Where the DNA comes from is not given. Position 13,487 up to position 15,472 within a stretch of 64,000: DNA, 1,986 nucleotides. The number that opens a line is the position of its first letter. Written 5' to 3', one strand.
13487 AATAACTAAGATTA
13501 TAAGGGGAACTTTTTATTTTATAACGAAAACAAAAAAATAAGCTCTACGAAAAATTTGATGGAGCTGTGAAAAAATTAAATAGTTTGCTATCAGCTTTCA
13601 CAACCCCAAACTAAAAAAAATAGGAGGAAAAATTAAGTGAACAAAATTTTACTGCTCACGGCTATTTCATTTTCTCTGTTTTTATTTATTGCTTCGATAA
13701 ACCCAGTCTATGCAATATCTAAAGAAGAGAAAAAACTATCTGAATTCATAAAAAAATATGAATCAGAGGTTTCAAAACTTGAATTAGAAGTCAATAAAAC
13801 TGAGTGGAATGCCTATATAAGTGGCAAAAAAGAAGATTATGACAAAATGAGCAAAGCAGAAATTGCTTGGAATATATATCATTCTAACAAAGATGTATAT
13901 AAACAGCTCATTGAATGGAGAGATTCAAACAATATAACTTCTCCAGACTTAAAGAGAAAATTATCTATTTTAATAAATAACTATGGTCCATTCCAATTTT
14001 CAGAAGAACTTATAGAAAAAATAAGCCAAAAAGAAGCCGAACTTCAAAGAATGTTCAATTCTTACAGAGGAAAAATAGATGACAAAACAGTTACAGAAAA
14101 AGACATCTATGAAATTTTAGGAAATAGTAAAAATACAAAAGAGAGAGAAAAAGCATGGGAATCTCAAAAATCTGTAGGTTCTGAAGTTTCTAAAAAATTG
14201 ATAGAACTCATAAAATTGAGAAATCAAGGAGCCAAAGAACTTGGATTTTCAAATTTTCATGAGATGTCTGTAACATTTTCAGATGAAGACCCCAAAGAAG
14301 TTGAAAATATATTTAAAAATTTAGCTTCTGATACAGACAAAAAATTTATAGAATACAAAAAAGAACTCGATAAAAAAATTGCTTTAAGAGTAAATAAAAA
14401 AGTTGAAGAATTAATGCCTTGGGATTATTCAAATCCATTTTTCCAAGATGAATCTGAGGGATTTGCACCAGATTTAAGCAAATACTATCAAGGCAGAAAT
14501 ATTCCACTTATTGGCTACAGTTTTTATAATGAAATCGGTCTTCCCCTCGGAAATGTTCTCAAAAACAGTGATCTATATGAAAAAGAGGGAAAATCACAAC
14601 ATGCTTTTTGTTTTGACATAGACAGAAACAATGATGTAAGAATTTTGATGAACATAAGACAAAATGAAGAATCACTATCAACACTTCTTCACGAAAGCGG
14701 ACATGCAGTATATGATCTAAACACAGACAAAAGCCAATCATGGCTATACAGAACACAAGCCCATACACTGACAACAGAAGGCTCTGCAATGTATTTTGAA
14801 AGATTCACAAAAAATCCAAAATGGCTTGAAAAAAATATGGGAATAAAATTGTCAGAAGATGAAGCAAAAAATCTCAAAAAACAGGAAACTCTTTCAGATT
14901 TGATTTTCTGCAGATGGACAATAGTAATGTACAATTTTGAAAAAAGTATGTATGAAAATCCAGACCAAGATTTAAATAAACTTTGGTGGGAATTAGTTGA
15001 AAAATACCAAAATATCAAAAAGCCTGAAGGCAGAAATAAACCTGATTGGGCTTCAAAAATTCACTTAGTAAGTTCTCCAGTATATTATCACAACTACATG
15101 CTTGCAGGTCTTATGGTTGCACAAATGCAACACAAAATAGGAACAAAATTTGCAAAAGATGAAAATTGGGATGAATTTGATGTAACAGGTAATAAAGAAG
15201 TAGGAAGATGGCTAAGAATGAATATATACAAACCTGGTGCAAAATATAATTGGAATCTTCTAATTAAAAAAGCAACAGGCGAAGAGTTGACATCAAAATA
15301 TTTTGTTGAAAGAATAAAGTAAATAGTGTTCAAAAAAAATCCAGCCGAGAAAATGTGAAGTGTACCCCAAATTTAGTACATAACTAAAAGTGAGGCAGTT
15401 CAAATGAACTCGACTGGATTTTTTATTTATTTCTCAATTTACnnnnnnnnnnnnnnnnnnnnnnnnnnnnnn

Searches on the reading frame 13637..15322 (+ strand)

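Call 68: search_protein_families(library=pfam, proteins=[window:13637-15322:+], max_evalue=0.0001)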
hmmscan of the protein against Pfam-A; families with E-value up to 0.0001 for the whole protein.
window:13637-15322:+ (561 aa): 3 families
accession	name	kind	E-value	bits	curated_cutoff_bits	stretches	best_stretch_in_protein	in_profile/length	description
PF01401.24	Peptidase_M2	-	1.5e-33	116.7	23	2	284-550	275-550/581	Angiotensin-converting enzyme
PF01432.26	Peptidase_M3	-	8.1e-29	101.7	27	2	312-559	190-454/457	Peptidase family M3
PF02074.21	Peptidase_M32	-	2.1e-13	50.2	25.1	2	319-374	225-281/489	Carboxypeptidase Taq (M32) metallopeptidase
